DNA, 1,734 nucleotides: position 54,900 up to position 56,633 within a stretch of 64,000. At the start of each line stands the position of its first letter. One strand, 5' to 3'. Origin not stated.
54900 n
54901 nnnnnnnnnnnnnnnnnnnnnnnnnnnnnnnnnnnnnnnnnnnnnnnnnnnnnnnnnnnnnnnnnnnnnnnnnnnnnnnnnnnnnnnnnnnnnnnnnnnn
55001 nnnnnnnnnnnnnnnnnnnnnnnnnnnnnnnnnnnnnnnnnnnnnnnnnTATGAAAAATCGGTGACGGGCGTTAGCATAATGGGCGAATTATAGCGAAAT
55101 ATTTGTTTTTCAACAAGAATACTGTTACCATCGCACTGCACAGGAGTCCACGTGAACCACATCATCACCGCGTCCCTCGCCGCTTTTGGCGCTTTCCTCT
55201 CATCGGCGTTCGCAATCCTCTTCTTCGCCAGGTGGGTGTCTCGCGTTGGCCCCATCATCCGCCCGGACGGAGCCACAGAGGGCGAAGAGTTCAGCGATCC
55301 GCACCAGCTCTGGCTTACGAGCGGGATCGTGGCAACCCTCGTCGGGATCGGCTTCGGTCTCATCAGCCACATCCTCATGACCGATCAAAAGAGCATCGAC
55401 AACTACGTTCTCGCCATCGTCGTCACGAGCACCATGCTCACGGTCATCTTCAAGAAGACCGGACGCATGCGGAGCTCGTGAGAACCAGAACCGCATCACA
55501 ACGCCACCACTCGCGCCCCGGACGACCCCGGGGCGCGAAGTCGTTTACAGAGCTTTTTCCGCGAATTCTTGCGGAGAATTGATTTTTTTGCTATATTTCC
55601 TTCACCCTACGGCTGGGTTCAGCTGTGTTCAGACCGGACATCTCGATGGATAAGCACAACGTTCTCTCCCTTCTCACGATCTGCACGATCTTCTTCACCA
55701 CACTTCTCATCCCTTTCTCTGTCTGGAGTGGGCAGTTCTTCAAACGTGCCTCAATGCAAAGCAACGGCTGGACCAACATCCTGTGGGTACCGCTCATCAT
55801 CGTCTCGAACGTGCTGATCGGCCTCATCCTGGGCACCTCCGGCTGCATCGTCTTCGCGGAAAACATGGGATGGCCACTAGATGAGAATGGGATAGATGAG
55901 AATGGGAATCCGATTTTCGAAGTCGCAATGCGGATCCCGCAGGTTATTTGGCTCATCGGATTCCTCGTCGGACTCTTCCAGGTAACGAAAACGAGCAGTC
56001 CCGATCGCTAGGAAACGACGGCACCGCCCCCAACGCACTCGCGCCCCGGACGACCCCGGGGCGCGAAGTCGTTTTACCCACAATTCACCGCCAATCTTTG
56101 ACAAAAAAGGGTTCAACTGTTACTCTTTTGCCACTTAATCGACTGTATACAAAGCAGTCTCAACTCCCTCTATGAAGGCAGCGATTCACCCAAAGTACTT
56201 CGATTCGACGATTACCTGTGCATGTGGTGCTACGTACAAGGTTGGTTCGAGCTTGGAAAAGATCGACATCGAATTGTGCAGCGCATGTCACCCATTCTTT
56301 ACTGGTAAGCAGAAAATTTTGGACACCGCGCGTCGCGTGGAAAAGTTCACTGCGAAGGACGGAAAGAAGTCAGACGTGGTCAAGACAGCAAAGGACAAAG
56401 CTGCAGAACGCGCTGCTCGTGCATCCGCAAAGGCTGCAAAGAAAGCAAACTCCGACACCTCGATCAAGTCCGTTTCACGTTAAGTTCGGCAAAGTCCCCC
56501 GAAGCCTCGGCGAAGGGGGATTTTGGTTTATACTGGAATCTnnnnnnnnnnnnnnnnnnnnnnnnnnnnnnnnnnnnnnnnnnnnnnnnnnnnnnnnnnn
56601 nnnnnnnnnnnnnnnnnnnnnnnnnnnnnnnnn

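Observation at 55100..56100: Third islet: two small membrane proteins, each followed by the same exact 39-nt GC hairpin terminator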

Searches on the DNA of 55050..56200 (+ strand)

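Call 80: search_dna_similar(query=window:55079-56171:+, collection=phages, mode=distant, max_rows=5)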
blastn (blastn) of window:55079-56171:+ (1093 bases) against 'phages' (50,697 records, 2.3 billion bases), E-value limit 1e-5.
No match.

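Call 81: search_dna_similar(query=window:55079-56171:+, collection=plasmids, mode=distant, max_rows=5)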
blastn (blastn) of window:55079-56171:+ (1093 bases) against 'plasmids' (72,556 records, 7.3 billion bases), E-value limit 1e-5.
No match.

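Call 92: search_rna_families(source=window, start=55050, end=56200, threshold=evalue, max_evalue=1)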
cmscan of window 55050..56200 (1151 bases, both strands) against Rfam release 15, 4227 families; matches with E-value up to 1: 3.
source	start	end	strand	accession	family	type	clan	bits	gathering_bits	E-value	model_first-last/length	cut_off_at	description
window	55425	55479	-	RF03366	mir-3122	Gene; miRNA;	-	23.8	92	0.13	1-73/73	no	mir-3122 microRNA precursor family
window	55512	55588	-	RF01393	isrJ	Gene; sRNA;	-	19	37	0.99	1-75/75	no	isrJ Hfq binding RNA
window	55490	55620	-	RF02225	sX6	Gene; sRNA;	-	15.8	40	0.14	1-342/342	no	Proteobacterial sRNA sX6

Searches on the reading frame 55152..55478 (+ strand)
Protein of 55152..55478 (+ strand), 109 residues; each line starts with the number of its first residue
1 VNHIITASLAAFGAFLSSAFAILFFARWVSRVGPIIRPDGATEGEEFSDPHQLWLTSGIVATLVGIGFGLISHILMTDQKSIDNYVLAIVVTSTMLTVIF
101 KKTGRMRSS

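Call 8: search_protein_families(library=pfam, proteins=[window:55152-55478:+], max_evalue=1)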
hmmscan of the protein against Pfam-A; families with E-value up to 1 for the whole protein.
seq(109 aa): 2 families
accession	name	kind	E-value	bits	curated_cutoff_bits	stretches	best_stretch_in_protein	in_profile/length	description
PF19094.5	EMC6_arch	-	0.011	16.6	26.7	1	56-101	6-53/87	EMC6-arch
PF08525.16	OapA_N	-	0.77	10.2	20.7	1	50-66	8-24/28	Opacity-associated protein A N-terminal motif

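Call 14: find_homologous_proteins(query=window:55152-55478:+, max_evalue=0.01)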
Query seq(109 aa): 16 candidates shared short words with the query, none scored E <= 0.01.

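Call 53: search_protein_families(library=phrogs, proteins=[window:55152-55478:+], max_evalue=0.1)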
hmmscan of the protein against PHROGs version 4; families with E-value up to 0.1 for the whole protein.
seq(109 aa): 4 families
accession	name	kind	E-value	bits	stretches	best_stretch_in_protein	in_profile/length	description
phrog_29616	-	unknown function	0.015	16.2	1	61-94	15-48/70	-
phrog_31495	-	unknown function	0.072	14.8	1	7-31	69-93/96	-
phrog_22498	-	unknown function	0.09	13.9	0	46-74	25-53/70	-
phrog_12868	-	unknown function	0.093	13.9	0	52-80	12-39/67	-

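Call 54: search_protein_families(library=padloc, proteins=[window:55152-55478:+], max_evalue=0.1)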
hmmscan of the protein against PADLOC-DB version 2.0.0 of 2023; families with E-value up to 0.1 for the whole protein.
seq(109 aa): 0 families

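Call 55: search_protein_families(library=ncbifam, proteins=[window:55152-55478:+], max_evalue=0.1)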
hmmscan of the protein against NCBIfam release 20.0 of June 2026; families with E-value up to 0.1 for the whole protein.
seq(109 aa): 0 families
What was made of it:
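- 55152..55481 (+): ORF1: 109 aa, GTG start, three predicted TM helices, no homologs found. No homologs or families were found (calls 8, 14, 53-55).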

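Call 76: predict_structure(protein=window:55152-55478:+)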
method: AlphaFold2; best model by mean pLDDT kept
length: 109 residues; sequences in the alignment: 1
mean_pLDDT: 66.2   pTM: 0.34
mean pLDDT of the five models: 66.2, 61.9, 59.8, 59.3, 56.6
residues with pLDDT >= 90: 0; 70-90: 52; 50-70: 50; < 50: 7
segments of 3 or more residues with pLDDT < 50: 37-41
pLDDT, mean of each block of 10 residues (from residue 1): 69 74 70 53 52 63 71 68 73 77 59
secondary structure, 60 per line:
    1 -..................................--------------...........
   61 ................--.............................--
elements in order: H2-35 H50-76 H79-107

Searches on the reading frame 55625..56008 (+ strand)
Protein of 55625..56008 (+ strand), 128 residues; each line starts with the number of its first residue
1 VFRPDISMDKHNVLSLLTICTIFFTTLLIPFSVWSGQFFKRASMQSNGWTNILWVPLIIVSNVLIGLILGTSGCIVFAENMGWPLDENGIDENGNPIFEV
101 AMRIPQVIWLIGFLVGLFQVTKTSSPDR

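Call 8: search_protein_families(library=pfam, proteins=[window:55625-56008:+], max_evalue=1)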
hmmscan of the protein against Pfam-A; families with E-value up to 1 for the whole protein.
seq(128 aa): 1 family
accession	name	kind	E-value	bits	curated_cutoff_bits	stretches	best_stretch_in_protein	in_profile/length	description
PF10754.15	DUF2569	-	0.008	17.1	26.5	1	10-104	45-129/143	Protein of unknown function (DUF2569)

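Call 15: find_homologous_proteins(query=window:55625-56008:+, max_evalue=0.01)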
Query seq(128 aa): 7 candidates shared short words with the query, none scored E <= 0.01.

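Call 40: search_protein_representatives(protein=window:55646-56008:+)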
Query: 121 residues. Proteins with E-value up to 0.001 (for the whole library): 3; up to 1e-10: 1; up to 1e-30: 0. The best 3 are listed.
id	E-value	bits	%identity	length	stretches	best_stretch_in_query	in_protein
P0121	3.7e-24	101.5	100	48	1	74-121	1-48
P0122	2.9e-04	37.2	42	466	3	58-85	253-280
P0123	3.3e-04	37.0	40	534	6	69-94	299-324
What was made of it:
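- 55625..56011 (+): ORF2: 128 aa from GTG 55625, or 121 aa from ATG 55646. Three predicted TM helices; contains an in-frame 15-nt tandem duplication at 55878-55907. An exhaustive search of 1.84 billion representatives found only its own 48-aa annotated fragment (call 40).
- There are no homologs in 5.8 billion proteins or 1.84 billion representatives (calls 14, 15, 40).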

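Call 52: list_cluster_members(proteins=[P0121, window:55203-55496:-])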
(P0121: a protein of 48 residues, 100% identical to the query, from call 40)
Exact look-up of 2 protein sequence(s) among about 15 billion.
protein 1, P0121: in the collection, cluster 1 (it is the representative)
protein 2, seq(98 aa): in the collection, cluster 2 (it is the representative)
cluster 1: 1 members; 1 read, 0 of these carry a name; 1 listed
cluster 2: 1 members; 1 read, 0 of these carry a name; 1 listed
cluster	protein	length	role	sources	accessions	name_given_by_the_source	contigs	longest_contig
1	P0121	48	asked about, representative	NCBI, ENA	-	-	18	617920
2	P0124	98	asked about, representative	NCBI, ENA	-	-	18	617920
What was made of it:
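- The arrangement is seen on 18 public contigs (call 52). Exact products of the gene calls on both sides occur on 18 contigs each in NCBI and ENA (call 52).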

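Call 53: search_protein_families(library=phrogs, proteins=[window:55646-56008:+], max_evalue=0.1)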
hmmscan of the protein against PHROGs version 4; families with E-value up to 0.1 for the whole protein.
seq(121 aa): 0 families

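Call 54: search_protein_families(library=padloc, proteins=[window:55646-56008:+], max_evalue=0.1)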
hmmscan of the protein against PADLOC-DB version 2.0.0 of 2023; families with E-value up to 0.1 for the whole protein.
seq(121 aa): 0 families

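Call 55: search_protein_families(library=ncbifam, proteins=[window:55646-56008:+], max_evalue=0.1)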
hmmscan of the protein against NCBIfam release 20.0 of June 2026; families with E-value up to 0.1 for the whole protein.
seq(121 aa): 0 families
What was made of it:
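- Tried and rejected: None were found by the word-indexed search (calls 14, 15), by exhaustive HMMER for ORF2 (call 40), by Pfam, PHROG, PADLOC or NCBIfam (calls 8, 53-55), or by blastn against phages and plasmids (calls 80, 81).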

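Call 77: predict_structure(protein=window:55646-56008:+)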
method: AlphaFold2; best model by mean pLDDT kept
length: 121 residues; sequences in the alignment: 1
mean_pLDDT: 69.7   pTM: 0.51
mean pLDDT of the five models: 69.7, 69.6, 69.2, 68.7, 64.7
residues with pLDDT >= 90: 0; 70-90: 65; 50-70: 54; < 50: 2
segments of 3 or more residues with pLDDT < 50: none
pLDDT, mean of each block of 10 residues (from residue 1): 67 77 71 67 68 75 77 69 66 67 72 62 50
secondary structure, 60 per line:
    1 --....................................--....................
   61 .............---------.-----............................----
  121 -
elements in order: H3-38 H41-73 H90-116
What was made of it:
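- Tried and rejected: No fold search was run, because such models give meaningless matches (calls 76, 77).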

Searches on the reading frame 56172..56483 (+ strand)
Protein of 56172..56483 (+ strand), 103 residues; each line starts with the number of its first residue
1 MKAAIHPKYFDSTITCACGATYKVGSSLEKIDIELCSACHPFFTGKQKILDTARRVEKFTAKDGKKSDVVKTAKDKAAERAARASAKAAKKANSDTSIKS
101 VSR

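Call 19: search_protein_families(library=pfam, proteins=[window:56172-56483:+], max_evalue=0.001)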
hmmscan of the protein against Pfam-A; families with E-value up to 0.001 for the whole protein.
window:56172-56483:+ (103 aa): 1 family
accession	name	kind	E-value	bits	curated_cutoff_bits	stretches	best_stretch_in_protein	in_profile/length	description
PF01197.23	Ribosomal_L31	-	9.1e-25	87.1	27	1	1-62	1-63/65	Ribosomal protein L31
